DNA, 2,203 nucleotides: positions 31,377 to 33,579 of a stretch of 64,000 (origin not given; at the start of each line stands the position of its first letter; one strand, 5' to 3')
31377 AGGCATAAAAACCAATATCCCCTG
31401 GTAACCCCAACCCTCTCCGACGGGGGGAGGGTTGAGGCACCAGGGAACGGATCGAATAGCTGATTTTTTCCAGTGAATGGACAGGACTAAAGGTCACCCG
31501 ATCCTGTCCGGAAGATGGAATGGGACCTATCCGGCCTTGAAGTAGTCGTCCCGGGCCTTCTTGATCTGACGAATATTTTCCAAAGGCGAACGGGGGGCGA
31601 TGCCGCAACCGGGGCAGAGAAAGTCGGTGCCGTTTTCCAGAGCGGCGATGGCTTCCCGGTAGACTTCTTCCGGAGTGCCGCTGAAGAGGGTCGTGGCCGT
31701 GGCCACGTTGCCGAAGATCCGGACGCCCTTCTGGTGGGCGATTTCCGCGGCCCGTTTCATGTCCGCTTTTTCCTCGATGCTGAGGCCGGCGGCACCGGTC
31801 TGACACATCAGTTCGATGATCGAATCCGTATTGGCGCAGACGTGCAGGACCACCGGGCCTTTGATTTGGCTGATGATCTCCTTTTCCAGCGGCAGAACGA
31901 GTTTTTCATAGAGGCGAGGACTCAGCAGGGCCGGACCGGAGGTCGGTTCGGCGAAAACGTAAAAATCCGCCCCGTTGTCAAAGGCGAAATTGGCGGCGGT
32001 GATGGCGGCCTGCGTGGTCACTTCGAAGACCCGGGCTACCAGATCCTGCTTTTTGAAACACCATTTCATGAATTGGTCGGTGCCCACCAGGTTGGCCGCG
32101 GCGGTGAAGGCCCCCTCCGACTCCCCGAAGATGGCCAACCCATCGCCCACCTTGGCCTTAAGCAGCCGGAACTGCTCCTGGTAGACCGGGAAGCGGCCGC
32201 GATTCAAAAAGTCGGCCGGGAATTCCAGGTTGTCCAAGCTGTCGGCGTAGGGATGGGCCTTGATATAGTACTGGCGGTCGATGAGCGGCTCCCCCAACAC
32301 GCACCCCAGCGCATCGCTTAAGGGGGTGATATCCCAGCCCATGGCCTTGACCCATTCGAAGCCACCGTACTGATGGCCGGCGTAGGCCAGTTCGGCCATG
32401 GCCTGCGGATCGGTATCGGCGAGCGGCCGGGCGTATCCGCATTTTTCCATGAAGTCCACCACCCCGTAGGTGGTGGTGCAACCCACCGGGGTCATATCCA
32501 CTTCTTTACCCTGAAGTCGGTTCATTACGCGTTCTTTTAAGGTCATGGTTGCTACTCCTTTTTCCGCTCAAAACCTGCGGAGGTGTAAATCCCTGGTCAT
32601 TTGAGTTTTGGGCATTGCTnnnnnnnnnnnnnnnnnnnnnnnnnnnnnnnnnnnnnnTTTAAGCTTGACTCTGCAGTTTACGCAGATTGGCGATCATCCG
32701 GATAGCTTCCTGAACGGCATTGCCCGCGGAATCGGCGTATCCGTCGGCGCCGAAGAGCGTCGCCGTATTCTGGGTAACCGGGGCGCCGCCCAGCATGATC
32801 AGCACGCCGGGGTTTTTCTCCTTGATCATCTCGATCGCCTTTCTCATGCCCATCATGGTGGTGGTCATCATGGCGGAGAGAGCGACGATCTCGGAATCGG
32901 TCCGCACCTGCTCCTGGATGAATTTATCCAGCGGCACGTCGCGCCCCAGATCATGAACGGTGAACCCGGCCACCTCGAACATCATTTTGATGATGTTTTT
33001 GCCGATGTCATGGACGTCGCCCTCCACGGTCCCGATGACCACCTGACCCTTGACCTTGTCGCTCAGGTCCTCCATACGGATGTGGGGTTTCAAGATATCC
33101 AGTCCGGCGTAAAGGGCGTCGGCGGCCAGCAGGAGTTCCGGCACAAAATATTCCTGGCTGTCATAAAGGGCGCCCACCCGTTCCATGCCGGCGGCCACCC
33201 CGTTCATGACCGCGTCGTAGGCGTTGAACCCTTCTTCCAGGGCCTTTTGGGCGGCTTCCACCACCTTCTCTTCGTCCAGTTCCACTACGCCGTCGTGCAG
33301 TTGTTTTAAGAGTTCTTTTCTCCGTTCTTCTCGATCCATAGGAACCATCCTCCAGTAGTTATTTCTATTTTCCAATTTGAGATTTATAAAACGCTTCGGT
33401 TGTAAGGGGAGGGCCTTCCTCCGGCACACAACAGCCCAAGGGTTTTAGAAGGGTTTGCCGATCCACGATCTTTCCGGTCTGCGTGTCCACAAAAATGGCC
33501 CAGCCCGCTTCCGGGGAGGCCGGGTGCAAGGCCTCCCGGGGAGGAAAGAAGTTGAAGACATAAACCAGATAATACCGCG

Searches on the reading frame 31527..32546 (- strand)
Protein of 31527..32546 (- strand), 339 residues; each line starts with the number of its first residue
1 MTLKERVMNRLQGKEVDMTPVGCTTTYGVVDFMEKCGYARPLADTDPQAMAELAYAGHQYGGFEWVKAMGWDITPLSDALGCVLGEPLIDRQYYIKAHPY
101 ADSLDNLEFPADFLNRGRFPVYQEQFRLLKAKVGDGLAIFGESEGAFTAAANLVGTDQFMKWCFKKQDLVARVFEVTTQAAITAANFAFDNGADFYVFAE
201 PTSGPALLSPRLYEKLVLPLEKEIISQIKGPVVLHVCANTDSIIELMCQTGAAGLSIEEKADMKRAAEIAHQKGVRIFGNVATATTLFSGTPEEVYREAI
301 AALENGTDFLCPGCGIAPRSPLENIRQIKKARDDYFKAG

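Call 86: search_protein_families(library=ncbifam, proteins=[window:31527-32546:-], max_evalue=0.00001)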
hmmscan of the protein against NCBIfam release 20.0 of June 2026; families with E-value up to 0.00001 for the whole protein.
window:31527-32546:- (339 aa): 5 families
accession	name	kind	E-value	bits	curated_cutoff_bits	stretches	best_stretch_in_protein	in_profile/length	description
NF040654.1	MtaA_Meth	equivalog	8.5e-97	324.1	400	1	1-337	1-337/337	methylcobamide:CoM methyltransferase MtaA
NF004889.0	PRK06252.1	subfamily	6e-90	301.7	244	1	1-336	4-337/340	methylcobalamin:coenzyme M methyltransferase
TIGR01463.1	mtaA_cmuA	subfamily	2.8e-75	253.7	235.4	1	1-335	3-338/340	MtaA/CmuA family methyltransferase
NF041608.1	methylcob_mtaseMtbA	equivalog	7.1e-56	189.7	600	1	2-328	5-330/339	methylcobamide:CoM methyltransferase MtbA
TIGR01464.1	hemE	equivalog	2.7e-08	33.2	302.95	1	126-328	121-332/338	uroporphyrinogen decarboxylase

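Call 87: search_protein_families(library=pfam, proteins=[window:31527-32546:-], max_evalue=0.0001)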
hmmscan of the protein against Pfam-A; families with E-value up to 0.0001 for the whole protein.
window:31527-32546:- (339 aa): 1 family
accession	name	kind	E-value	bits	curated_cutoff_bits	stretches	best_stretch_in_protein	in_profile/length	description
PF01208.23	URO-D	-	2.9e-58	198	23.9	1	3-334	2-345/346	Uroporphyrinogen decarboxylase (URO-D)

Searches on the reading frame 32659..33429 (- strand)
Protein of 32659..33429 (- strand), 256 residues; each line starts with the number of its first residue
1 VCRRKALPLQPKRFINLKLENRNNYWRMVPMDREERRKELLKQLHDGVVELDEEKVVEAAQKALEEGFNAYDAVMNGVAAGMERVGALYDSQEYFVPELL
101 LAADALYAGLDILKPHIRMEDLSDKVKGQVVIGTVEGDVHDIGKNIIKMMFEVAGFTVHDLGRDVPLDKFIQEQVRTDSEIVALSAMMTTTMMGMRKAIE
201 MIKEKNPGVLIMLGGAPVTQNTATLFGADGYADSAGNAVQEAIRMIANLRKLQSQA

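Call 87: search_protein_families(library=pfam, proteins=[window:32659-33429:-], max_evalue=0.0001)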
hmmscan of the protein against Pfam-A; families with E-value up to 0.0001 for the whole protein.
window:32659-33429:- (256 aa): 2 families
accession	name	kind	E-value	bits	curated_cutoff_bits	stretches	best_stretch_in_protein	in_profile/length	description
PF02310.24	B12-binding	-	6e-26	91.1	32.1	1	129-235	2-116/121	B12 binding domain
PF02607.22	B12-binding_2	-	1.5e-19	70.4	23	1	40-114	1-74/74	B12 binding domain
